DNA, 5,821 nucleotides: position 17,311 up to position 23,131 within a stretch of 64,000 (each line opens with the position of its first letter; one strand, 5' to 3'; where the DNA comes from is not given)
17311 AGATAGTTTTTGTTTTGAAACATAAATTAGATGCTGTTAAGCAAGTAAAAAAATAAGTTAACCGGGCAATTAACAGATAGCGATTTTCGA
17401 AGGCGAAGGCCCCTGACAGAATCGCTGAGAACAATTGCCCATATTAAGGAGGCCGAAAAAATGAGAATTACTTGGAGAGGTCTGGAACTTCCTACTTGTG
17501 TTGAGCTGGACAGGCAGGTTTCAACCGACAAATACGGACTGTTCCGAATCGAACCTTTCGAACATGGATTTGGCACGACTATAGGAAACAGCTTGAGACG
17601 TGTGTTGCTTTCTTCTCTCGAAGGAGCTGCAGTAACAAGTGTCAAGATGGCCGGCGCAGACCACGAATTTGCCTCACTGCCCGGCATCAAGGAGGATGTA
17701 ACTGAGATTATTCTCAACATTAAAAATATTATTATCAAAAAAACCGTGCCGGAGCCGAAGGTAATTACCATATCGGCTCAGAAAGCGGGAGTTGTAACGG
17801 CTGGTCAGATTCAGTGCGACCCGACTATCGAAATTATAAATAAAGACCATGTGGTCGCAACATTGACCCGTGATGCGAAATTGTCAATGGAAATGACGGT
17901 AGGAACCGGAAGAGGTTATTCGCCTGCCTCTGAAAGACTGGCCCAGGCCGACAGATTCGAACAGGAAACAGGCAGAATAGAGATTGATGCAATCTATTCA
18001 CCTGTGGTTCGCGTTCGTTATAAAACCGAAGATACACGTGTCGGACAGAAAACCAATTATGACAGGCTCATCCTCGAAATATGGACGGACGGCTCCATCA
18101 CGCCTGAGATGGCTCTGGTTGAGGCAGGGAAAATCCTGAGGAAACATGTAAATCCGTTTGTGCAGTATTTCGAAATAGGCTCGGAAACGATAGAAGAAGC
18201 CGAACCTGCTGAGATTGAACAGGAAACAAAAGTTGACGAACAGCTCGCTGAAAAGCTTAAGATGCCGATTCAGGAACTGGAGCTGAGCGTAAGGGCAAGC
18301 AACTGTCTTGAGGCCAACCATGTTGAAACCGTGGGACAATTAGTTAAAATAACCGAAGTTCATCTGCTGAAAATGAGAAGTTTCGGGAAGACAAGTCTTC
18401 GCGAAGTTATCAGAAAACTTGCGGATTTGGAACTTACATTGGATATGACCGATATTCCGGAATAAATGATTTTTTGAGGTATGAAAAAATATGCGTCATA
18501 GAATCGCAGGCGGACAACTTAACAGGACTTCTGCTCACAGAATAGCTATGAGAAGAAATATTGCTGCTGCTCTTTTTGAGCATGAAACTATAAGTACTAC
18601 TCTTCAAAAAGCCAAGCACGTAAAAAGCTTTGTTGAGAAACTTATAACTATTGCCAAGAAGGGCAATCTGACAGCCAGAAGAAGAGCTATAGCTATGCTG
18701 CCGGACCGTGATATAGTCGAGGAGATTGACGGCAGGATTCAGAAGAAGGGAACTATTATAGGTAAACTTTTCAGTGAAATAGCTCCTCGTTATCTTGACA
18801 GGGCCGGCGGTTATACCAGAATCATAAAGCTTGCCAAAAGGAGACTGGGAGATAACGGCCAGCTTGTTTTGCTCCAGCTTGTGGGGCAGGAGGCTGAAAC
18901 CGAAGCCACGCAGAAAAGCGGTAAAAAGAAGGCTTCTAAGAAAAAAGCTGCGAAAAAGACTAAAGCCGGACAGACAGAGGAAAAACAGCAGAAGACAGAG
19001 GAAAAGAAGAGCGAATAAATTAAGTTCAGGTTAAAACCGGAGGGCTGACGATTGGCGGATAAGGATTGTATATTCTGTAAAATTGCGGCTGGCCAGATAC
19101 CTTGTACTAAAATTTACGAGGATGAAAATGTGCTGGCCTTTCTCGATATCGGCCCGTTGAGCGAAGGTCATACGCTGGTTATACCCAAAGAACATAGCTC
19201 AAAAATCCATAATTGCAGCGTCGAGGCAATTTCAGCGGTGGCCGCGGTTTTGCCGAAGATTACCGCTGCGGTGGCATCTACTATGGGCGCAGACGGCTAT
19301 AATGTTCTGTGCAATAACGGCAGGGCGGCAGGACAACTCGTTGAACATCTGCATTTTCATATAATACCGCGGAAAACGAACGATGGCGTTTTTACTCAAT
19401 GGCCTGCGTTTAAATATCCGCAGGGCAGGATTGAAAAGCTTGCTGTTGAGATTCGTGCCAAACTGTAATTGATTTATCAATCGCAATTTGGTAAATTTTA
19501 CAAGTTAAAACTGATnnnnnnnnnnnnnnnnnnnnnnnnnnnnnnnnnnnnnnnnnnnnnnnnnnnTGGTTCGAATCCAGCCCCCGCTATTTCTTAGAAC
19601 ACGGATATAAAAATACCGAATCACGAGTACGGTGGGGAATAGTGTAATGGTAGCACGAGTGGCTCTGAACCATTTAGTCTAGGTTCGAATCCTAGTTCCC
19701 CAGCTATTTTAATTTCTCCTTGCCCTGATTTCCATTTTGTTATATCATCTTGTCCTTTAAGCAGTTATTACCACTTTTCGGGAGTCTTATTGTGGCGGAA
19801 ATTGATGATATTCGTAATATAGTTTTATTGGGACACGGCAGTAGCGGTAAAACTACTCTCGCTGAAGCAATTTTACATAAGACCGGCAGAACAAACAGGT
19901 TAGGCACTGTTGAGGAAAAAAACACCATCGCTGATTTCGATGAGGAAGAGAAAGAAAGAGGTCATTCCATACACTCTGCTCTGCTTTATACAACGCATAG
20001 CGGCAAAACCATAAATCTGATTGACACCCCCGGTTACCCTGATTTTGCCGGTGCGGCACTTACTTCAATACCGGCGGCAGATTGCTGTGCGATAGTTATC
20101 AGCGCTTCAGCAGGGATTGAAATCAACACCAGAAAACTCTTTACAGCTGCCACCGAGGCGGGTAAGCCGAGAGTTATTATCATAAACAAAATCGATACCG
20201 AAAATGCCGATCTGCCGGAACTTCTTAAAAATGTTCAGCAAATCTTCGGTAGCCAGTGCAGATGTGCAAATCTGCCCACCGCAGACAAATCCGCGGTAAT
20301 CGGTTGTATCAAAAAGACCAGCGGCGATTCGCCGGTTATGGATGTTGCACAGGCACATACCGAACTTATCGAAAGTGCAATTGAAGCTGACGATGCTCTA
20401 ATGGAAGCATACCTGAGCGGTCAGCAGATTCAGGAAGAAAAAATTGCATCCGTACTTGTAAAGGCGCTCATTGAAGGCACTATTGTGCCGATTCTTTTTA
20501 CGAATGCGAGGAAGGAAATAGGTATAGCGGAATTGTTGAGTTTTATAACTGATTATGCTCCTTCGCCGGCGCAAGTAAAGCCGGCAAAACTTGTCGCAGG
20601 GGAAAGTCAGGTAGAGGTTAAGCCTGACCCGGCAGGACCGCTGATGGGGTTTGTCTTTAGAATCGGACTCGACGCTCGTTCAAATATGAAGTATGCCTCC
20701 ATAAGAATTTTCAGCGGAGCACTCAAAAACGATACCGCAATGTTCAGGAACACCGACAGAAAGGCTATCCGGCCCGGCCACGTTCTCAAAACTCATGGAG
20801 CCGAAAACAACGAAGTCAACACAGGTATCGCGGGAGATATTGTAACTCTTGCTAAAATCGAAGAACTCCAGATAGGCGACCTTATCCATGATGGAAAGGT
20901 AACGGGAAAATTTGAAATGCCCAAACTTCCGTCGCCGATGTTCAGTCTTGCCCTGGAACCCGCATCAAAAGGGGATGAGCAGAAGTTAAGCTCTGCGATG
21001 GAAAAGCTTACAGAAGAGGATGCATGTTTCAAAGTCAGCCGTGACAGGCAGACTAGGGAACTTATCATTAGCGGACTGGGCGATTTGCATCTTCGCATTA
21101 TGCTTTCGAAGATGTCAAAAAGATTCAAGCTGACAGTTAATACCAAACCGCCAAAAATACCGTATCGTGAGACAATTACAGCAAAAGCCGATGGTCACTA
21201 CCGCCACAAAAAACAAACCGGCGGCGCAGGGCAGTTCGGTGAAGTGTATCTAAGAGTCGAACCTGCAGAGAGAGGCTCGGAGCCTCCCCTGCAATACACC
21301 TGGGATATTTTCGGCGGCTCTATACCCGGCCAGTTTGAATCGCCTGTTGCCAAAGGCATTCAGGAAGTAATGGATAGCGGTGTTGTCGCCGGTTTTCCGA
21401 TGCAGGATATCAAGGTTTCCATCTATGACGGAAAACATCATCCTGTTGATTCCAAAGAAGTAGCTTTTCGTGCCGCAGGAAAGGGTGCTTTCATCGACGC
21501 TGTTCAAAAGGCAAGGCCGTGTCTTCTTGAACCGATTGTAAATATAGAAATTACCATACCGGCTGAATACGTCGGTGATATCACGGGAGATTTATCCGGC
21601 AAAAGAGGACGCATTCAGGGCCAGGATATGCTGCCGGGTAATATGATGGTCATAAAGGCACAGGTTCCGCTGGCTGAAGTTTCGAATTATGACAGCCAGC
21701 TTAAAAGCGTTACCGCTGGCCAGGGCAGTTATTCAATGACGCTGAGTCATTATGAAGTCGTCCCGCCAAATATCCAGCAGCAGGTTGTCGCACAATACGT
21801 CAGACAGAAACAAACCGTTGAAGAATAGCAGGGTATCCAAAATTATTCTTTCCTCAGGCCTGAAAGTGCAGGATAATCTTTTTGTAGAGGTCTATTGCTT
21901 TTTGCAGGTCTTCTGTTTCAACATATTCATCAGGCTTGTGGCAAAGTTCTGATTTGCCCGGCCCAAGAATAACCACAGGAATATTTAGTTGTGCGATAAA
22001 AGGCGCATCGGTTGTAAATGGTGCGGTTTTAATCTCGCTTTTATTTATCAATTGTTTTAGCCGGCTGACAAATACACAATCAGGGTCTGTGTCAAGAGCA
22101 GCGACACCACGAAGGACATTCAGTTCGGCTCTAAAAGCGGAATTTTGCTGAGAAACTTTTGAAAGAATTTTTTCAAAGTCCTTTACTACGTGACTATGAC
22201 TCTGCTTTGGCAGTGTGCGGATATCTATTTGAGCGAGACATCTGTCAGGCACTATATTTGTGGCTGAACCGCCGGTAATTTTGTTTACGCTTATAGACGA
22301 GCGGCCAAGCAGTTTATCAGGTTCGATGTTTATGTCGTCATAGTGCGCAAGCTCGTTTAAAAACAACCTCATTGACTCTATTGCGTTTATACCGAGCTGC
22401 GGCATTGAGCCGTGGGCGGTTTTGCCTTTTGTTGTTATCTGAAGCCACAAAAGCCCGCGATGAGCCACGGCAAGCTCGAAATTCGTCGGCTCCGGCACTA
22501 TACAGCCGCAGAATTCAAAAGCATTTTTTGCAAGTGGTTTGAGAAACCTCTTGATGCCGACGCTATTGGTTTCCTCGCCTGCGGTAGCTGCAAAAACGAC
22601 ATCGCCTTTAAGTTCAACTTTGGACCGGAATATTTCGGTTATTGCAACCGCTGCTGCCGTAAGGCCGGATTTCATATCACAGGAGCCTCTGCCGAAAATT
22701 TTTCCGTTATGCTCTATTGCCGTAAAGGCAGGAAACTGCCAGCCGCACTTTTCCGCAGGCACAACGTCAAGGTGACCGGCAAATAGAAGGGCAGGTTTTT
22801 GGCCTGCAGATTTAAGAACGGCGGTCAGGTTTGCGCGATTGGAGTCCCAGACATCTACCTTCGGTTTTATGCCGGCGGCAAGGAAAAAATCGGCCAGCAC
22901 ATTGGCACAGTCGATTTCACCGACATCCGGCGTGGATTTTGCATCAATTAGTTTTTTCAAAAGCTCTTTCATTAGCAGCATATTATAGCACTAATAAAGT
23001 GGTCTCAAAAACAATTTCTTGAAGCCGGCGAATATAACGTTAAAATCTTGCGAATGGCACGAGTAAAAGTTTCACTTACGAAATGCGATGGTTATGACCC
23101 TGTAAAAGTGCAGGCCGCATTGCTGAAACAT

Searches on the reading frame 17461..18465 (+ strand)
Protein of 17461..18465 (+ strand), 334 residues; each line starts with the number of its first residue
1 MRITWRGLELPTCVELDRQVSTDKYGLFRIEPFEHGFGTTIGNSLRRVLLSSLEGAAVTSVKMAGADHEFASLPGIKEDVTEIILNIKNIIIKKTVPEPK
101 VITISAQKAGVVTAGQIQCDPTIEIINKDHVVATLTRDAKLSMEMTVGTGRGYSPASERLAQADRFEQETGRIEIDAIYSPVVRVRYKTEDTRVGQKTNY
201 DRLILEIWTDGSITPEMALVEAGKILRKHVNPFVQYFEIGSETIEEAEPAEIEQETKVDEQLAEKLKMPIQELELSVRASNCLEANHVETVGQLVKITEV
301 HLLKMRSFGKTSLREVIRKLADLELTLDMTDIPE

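Call 20: search_protein_families(library=pfam, proteins=[window:17461-18465:+], max_evalue=0.001)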
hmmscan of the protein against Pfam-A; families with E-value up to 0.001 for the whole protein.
window:17461-18465:+ (334 aa): 3 families
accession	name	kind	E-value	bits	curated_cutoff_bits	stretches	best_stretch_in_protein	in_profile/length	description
PF01000.31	RNA_pol_A_bac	-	2.5e-31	108.8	33.9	1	61-180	1-119/119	RNA polymerase Rpb3/RpoA insert domain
PF01193.29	RNA_pol_L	-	5.5e-24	84.1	24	1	31-229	1-73/74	RNA polymerase Rpb3/Rpb11 dimerisation domain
PF03118.21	RNA_pol_A_CTD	-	5.6e-20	71.3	23.8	1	260-321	5-66/67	Bacterial RNA polymerase, alpha chain C terminal domain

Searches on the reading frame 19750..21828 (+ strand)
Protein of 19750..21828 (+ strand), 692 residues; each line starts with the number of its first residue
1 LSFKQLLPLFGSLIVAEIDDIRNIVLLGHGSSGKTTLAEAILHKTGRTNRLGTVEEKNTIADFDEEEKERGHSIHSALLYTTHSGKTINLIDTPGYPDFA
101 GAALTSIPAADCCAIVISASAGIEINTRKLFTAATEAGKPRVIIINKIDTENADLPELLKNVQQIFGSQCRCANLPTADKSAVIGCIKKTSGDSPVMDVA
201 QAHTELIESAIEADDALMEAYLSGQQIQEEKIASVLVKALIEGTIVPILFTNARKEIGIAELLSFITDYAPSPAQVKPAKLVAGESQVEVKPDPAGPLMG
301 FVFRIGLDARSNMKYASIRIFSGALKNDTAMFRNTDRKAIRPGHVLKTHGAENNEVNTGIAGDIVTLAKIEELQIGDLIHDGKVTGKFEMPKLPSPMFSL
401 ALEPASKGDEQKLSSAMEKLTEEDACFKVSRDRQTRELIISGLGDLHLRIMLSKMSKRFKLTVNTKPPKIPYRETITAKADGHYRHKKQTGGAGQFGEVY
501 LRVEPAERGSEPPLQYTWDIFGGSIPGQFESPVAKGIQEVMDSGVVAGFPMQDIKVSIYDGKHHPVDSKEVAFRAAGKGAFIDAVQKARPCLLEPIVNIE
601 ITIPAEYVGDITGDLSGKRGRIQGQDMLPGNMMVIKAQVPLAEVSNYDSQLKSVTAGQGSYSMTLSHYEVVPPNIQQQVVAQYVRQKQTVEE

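Call 20: search_protein_families(library=pfam, proteins=[window:19750-21828:+], max_evalue=0.001)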
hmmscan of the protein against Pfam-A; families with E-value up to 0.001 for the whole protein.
window:19750-21828:+ (692 aa): 7 families
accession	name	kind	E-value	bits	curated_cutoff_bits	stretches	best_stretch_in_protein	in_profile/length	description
PF00009.33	GTP_EFTU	-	2.4e-40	138.6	26.5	1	20-272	2-188/188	Elongation factor Tu GTP binding domain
PF03764.24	EFG_IV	-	3.1e-34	117.8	24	1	468-588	1-120/121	Elongation factor G, domain IV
PF00679.30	EFG_C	-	9.2e-28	96.6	27.9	1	592-678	2-88/89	Elongation factor G C-terminus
PF14492.12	EFG_III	-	4.8e-25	87.9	27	1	393-466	1-74/75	Elongation Factor G, domain III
PF22042.2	EF-G_D2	-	4.2e-09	36.8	27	1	297-380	1-82/84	Elongation factor G domain 2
PF01926.29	MMR_HSR1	-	3.7e-07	30.7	21.9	1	24-147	2-113/113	50S ribosome-binding GTPase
PF03144.31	GTP_EFTU_D2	-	9.2e-06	26.4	30.3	1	315-379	3-72/73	Elongation factor Tu domain 2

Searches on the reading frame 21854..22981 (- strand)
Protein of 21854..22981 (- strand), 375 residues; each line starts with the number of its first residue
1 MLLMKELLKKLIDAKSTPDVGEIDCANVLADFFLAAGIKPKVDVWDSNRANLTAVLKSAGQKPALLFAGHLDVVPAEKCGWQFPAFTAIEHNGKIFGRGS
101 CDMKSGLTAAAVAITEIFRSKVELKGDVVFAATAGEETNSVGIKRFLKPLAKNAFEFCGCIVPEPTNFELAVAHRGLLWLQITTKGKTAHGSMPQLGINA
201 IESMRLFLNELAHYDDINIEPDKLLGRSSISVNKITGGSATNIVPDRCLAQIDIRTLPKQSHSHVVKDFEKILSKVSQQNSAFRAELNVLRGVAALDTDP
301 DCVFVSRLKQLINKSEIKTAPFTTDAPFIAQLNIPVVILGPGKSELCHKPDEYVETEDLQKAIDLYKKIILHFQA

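Call 20: search_protein_families(library=pfam, proteins=[window:21854-22981:-], max_evalue=0.001)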
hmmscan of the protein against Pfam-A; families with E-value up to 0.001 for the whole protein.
window:21854-22981:- (375 aa): 3 families
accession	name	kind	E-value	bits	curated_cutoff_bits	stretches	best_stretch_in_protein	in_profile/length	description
PF01546.33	Peptidase_M20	-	6e-36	124.7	24.6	1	66-371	1-205/206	Peptidase family M20/M25/M40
PF07687.19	M20_dimer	-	2.7e-25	88.8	21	1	172-277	1-103/107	Peptidase dimerisation domain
PF04389.22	Peptidase_M28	-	0.00012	22.3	21.3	1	51-148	1-78/193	Peptidase family M28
